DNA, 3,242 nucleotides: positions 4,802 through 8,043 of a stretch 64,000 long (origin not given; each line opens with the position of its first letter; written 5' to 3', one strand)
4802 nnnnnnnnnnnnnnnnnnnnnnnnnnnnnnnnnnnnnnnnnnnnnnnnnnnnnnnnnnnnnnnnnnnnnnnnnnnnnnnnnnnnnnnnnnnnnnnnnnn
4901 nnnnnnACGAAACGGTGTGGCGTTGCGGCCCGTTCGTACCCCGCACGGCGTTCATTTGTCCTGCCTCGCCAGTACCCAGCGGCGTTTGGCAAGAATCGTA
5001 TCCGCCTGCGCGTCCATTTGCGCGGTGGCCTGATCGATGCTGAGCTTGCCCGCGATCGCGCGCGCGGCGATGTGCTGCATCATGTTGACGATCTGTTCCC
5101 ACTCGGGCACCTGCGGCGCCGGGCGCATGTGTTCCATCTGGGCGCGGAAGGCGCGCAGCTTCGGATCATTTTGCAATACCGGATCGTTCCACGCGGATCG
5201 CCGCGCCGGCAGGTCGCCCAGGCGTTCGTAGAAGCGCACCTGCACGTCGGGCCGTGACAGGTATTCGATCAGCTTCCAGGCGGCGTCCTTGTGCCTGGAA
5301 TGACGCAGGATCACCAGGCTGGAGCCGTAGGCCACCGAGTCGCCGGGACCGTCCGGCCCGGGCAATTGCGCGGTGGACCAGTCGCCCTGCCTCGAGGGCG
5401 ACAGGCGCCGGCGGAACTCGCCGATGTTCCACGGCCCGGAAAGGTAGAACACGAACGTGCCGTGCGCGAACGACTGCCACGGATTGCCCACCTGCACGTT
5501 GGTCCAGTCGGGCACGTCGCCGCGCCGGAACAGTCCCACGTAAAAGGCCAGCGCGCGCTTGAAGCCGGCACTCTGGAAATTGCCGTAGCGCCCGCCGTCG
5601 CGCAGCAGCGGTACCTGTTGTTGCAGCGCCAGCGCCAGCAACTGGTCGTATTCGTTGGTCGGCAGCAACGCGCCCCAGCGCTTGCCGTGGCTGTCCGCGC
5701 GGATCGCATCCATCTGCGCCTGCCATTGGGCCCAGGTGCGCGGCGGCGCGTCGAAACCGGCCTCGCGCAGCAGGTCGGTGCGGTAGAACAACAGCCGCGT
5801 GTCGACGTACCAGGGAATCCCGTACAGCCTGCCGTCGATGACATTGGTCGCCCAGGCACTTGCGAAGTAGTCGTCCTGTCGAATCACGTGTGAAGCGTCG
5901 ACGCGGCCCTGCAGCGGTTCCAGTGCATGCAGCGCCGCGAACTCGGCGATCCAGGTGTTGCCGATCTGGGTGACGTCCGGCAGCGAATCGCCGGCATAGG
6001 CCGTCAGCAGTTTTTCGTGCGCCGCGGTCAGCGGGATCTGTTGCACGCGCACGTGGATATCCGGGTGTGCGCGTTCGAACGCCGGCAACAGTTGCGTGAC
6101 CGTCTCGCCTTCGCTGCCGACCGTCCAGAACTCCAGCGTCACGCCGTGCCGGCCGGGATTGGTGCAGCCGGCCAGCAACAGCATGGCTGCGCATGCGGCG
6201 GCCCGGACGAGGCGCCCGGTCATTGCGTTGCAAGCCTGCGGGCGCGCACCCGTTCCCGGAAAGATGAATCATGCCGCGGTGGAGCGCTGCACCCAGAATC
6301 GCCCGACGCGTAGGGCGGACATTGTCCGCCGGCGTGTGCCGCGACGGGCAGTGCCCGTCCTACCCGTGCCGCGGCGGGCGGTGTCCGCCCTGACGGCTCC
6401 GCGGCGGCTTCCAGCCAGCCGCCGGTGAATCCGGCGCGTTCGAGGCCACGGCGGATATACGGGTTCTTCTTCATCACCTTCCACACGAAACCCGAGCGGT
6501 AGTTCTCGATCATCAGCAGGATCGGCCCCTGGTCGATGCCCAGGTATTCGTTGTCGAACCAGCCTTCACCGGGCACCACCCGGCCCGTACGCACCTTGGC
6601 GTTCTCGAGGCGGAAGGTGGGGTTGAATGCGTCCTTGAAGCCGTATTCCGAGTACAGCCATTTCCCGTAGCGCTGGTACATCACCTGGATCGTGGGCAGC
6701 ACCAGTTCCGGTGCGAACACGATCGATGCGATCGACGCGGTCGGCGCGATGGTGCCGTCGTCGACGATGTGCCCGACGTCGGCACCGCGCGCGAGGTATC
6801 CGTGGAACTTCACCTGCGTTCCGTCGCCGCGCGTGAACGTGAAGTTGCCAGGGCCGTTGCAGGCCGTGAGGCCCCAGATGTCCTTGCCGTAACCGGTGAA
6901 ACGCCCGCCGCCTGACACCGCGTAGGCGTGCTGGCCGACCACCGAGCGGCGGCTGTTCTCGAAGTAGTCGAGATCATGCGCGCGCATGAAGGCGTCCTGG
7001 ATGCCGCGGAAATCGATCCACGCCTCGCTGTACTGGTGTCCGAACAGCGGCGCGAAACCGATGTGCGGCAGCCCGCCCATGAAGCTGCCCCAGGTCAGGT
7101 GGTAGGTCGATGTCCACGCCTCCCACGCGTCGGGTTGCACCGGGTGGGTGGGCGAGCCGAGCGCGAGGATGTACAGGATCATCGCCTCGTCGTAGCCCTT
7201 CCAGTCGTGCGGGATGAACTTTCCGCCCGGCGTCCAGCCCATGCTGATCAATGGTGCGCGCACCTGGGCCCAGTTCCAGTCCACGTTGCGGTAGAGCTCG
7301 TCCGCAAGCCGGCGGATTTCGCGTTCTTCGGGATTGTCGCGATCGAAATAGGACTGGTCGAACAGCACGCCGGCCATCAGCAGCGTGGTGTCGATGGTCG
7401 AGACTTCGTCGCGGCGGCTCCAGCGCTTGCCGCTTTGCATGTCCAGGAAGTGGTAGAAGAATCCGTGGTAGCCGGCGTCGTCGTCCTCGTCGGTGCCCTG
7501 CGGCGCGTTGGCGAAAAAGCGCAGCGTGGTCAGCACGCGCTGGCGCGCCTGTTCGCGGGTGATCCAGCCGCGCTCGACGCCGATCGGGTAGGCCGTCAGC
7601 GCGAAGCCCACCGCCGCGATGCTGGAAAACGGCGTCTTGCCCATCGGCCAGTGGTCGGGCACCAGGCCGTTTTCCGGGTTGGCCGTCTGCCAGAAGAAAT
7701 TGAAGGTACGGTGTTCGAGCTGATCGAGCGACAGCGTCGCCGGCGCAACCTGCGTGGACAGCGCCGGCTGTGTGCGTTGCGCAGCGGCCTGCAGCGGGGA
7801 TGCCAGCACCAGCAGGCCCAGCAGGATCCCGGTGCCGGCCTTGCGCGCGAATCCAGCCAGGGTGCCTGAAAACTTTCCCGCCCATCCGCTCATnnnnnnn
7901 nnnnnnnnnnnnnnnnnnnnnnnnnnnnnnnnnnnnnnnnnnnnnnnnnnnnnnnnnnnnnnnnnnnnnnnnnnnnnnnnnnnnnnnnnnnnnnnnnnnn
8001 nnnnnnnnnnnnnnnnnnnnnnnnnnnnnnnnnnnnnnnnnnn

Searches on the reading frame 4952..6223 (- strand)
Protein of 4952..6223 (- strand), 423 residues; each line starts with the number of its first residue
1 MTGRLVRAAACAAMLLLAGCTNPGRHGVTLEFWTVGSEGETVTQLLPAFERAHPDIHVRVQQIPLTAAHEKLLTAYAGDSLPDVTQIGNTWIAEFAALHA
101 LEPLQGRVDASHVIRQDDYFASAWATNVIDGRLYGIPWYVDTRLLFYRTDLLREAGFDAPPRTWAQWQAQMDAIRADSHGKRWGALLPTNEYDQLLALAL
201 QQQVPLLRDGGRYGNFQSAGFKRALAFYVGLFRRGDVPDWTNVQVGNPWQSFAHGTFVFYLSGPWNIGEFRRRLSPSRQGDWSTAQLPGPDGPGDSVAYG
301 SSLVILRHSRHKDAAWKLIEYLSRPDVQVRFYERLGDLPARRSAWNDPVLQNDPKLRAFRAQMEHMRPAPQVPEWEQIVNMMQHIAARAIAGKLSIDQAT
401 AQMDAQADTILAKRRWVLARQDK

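Call 8: search_protein_families(library=pfam, proteins=[window:4952-6223:-])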
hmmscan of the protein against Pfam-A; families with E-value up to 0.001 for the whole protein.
window:4952-6223:- (423 aa): 2 families
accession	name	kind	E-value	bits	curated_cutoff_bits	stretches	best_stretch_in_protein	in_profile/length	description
PF01547.30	SBP_bac_1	-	5.9e-39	135.3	26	1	38-328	6-306/307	Bacterial extracellular solute-binding protein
PF13416.11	SBP_bac_8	-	4.6e-38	132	27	1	46-357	3-278/279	Bacterial extracellular solute-binding protein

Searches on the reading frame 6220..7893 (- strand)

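Call 8: search_protein_families(library=pfam, proteins=[window:6220-7893:-])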
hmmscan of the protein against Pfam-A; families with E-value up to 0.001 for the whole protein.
window:6220-7893:- (557 aa): 1 family
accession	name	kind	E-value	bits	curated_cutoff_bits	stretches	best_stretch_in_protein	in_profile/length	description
PF10091.15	Glycoamylase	-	5.6e-77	258.6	27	1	229-478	2-221/221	Putative glucoamylase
